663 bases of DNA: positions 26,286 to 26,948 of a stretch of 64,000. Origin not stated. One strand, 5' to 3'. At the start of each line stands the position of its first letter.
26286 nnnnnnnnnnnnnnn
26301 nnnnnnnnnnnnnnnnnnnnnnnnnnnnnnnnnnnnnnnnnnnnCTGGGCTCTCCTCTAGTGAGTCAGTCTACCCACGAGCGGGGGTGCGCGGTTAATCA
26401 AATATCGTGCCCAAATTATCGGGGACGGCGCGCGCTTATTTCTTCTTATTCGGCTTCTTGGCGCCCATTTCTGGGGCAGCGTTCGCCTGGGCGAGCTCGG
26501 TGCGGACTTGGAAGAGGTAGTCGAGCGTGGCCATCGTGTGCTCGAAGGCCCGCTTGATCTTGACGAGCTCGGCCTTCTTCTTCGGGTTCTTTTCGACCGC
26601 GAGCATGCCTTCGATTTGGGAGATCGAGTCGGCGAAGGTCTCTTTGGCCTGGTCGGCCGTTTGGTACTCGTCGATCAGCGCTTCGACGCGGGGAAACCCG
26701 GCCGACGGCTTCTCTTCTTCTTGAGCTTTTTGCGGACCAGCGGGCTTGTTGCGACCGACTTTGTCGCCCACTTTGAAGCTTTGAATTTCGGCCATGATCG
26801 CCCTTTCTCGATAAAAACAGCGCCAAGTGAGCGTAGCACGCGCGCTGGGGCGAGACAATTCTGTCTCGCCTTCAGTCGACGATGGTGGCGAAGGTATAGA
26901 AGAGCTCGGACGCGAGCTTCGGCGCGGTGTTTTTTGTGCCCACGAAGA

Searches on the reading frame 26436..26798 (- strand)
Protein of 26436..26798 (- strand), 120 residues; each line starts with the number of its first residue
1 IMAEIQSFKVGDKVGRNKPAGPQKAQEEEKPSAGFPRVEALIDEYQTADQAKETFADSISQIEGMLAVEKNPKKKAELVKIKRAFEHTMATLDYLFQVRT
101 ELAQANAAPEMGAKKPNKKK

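Call 10: search_protein_families(library=pfam, proteins=[window:26436-26798:-], max_evalue=0.01)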
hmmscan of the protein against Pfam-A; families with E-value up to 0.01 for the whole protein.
window:26436-26798:- (120 aa): 0 families

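Call 54: find_homologous_proteins(query=window:26436-26798:-, max_evalue=0.001)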
Query window:26436-26798:- (120 aa): 26 proteins with E <= 0.001 among 33 candidates.
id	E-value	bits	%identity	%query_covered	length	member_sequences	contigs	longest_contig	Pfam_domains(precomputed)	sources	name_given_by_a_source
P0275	1.8e-68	245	100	99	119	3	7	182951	-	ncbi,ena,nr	ncbi:MAG: hypothetical protein IT381_23450 [Deltaproteobacteria bacterium]|nr:hypothetical protein [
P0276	5.4e-52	193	81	98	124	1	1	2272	-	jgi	jgi:hypothetical protein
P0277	2.4e-50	187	81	98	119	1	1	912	-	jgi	jgi:hypothetical protein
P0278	4.4e-50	186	83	98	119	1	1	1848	-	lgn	-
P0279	1.4e-49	185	85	88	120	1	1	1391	-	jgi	jgi:hypothetical protein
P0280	1.3e-47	178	79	88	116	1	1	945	-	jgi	-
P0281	5.5e-47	176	82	83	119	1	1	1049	-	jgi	-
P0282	1.2e-46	175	79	86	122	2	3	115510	-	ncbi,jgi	jgi:hypothetical protein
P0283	4.8e-45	170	81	85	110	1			-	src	-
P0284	1.5e-44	169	80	88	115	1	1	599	-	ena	-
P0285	9.1e-44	166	72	98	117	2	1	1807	-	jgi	-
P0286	2.0e-43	165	77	88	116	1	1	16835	-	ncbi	-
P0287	5.9e-42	160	75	93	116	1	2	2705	-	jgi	jgi:hypothetical protein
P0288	5.3e-40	154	75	83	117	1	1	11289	-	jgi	jgi:hypothetical protein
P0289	1.9e-36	143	63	89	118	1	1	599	-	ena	-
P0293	1.5e-35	140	60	95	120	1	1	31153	-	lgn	-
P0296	3.5e-33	132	64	85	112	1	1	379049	-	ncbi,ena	-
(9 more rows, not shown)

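Call 55: find_encoding_contigs(protein=P0296, flank=10000, max_places=2)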
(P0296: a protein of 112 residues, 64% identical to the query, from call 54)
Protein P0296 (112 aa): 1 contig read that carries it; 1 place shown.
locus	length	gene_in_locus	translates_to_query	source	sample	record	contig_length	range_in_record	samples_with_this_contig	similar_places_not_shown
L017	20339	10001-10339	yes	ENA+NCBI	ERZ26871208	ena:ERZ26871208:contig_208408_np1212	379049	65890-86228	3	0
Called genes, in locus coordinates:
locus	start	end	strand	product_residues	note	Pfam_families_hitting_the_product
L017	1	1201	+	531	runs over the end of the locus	PF13715:CarbopepD_reg_2 (faint), PF13620:CarboxypepD_reg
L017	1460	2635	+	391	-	PF06580:His_kinase, PF13581:HATPase_c_2 (faint), PF02518:HATPase_c (weak)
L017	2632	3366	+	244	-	PF00072:Response_reg, PF04397:LytTR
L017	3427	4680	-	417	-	PF00069:Pkinase, PF07714:PK_Tyr_Ser-Thr, PF01636:APH (faint), PF03109:ABC1 (weak)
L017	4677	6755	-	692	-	PF03190:Thioredox_DsbH, PF13899:Thioredoxin_7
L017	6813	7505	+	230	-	-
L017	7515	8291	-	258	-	PF21033:RMD1-3 (faint), PF23914:TPR_CcmH_CycH (faint), PF07719:TPR_2 (weak), PF13432:TPR_16 (weak), PF14559:TPR_19, PF07719:TPR_2 (weak), PF13428:TPR_14 (weak), PF14559:TPR_19, +14 more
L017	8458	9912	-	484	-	PF13365:Trypsin_2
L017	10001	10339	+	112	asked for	-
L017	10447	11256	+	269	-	-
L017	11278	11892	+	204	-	-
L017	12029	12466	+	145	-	PF13428:TPR_14 (faint), PF07719:TPR_2 (faint), PF13424:TPR_12 (faint), PF00515:TPR_1 (faint), PF12895:ANAPC3 (weak), PF14559:TPR_19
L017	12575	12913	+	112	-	-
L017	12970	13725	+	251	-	PF04542:Sigma70_r2, PF08281:Sigma70_r4_2 (weak), PF04545:Sigma70_r4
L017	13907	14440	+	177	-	-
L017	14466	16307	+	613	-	-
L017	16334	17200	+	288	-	PF01514:YscJ_FliF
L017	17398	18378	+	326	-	PF01706:FliG_C (faint), PF03448:MgtE_N (faint), PF14841:FliG_M (faint)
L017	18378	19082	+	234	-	PF06635:T3SS_SCTL (weak), PF02108:FliH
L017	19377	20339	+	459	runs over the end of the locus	PF02874:ATP-synt_ab_N (weak), PF00006:ATP-synt_ab, PF18269:T3SS_ATPase_C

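Call 56: find_encoding_contigs(protein=P0282, flank=10000, max_places=2)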
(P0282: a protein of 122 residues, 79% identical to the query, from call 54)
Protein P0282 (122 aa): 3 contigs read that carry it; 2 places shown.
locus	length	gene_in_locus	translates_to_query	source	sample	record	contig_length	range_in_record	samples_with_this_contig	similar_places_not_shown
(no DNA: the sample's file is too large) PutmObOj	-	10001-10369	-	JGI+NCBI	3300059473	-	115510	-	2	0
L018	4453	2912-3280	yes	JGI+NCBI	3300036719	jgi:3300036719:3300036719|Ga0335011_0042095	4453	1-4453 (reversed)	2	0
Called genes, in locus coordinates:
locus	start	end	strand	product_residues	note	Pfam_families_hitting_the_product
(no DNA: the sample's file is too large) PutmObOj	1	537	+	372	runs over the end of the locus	PF00365:PFK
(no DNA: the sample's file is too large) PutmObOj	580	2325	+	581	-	PF00069:Pkinase, PF01636:APH (faint), PF07714:PK_Tyr_Ser-Thr, PF03109:ABC1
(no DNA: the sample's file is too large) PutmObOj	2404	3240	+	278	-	-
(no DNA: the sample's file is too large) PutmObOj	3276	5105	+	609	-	PF01590:GAF, PF13185:GAF_2, PF13492:GAF_3, PF00158:Sigma54_activat, PF14532:Sigma54_activ_2, PF07728:AAA_5 (weak), PF25601:AAA_lid_14, PF02954:HTH_8 (weak), +1 more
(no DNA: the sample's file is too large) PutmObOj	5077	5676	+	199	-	-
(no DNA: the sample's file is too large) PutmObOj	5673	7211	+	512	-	PF02369:Big_1 (faint), PF13715:CarbopepD_reg_2 (faint), PF13620:CarboxypepD_reg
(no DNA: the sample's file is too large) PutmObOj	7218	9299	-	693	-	PF03190:Thioredox_DsbH, PF13899:Thioredoxin_7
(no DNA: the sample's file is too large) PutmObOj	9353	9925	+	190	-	-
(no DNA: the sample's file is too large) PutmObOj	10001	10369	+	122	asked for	-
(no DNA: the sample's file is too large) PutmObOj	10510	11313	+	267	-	-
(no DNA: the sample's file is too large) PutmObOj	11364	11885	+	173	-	-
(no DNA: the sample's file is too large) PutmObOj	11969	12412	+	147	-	PF13428:TPR_14 (faint), PF07719:TPR_2 (faint), PF13424:TPR_12 (faint), PF12895:ANAPC3 (weak), PF00515:TPR_1 (weak), PF13414:TPR_11 (weak), PF14559:TPR_19 (weak)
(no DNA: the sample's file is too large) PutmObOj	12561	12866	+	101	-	-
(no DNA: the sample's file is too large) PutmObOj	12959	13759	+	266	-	PF04542:Sigma70_r2, PF04545:Sigma70_r4, PF08281:Sigma70_r4_2 (weak)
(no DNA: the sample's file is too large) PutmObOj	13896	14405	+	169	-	-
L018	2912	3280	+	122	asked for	-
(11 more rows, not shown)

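Call 57: find_encoding_contigs(protein=P0293, flank=10000, max_places=2)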
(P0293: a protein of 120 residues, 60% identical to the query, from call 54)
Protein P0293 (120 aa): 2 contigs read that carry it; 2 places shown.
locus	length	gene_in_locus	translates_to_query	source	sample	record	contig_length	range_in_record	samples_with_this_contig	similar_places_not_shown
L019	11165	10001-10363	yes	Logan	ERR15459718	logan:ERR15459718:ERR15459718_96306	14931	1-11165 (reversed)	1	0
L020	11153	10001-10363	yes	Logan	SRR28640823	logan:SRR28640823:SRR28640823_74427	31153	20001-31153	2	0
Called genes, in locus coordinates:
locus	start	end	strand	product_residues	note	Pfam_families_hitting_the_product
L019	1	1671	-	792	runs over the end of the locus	PF01590:GAF, PF05157:MshEN, PF00437:T2SSE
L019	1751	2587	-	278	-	PF02673:BacA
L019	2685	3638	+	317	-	-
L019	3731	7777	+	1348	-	-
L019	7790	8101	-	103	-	PF02452:PemK_toxin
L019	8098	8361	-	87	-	-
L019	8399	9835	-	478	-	PF13365:Trypsin_2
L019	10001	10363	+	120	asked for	-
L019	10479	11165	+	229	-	?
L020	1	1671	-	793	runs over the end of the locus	PF01590:GAF, PF05157:MshEN, PF00437:T2SSE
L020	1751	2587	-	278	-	PF02673:BacA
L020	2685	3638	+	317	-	-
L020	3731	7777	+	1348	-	-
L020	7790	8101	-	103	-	PF02452:PemK_toxin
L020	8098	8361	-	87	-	-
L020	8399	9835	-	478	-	PF13365:Trypsin_2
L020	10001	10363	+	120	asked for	-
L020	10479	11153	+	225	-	?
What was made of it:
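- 26436..26795 (-): Conserved 119-aa protein of unknown function, the first gene of the T3SS-like cluster proper. It also heads the cluster in L017 and L019/L020, where no NlpC-like gene is adjacent (calls 55, 57).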

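Call 66: search_protein_families(library=pfam, proteins=[window:26436-26798:-], max_evalue=10)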
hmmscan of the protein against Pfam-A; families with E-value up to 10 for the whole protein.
window:26436-26798:- (120 aa): 1 family
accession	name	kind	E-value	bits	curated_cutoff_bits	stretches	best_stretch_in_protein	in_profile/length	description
PF16234.10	DUF4892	-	0.17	11.8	28.8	1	36-108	15-86/183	Domain of unknown function (DUF4892)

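Call 72: search_protein_families(library=pfam, proteins=[L017:7515-8291:-], max_evalue=0.01)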
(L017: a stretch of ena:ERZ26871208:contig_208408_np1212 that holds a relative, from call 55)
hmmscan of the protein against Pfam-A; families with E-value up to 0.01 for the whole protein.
L017:7515-8291:- (258 aa): 21 families
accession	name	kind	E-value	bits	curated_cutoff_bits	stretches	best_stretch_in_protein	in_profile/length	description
PF14559.12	TPR_19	-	6.8e-28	97.2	25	3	111-175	1-65/68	Tetratricopeptide repeat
PF07719.23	TPR_2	-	5.1e-26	89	27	3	69-98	2-31/34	Tetratricopeptide repeat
PF00515.34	TPR_1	-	4.2e-19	67.9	27.8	2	69-98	2-31/34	Tetratricopeptide repeat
PF13428.12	TPR_14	-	5.7e-19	67.1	23.5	2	171-210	3-42/44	Tetratricopeptide repeat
PF13414.12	TPR_11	-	7.1e-19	67.7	26.8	1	176-217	1-42/42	TPR repeat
PF13432.12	TPR_16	-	5.6e-18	65.5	32.7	3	111-158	7-54/65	Tetratricopeptide repeat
PF13431.12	TPR_17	-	8.7e-18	63.5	24.4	1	60-88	5-33/34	Tetratricopeptide repeat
PF13181.12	TPR_8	-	5e-15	54.7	25.7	0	136-167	2-33/34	Tetratricopeptide repeat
PF13424.12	TPR_12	-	5.2e-15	55.9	30.1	1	70-130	5-74/77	Tetratricopeptide repeat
PF23914.1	TPR_CcmH_CycH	-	1.7e-13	51.1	42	2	112-195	61-147/158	Cytochrome c-type biogenesis protein H TPR domain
PF13374.12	TPR_10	-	1.1e-10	41.6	27.5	0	174-197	7-30/42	Tetratricopeptide repeat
PF07721.20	TPR_4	-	4e-10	39.8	27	0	70-93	3-26/26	Tetratricopeptide repeat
PF14561.12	TPR_20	-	5.2e-09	36.7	25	1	119-168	6-55/90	Tetratricopeptide repeat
PF13176.12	TPR_7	-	3.4e-08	33.4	27.9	0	172-203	2-35/36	Tetratricopeptide repeat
PF13371.12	TPR_9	-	1.3e-07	32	35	1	179-234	5-60/73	Tetratricopeptide repeat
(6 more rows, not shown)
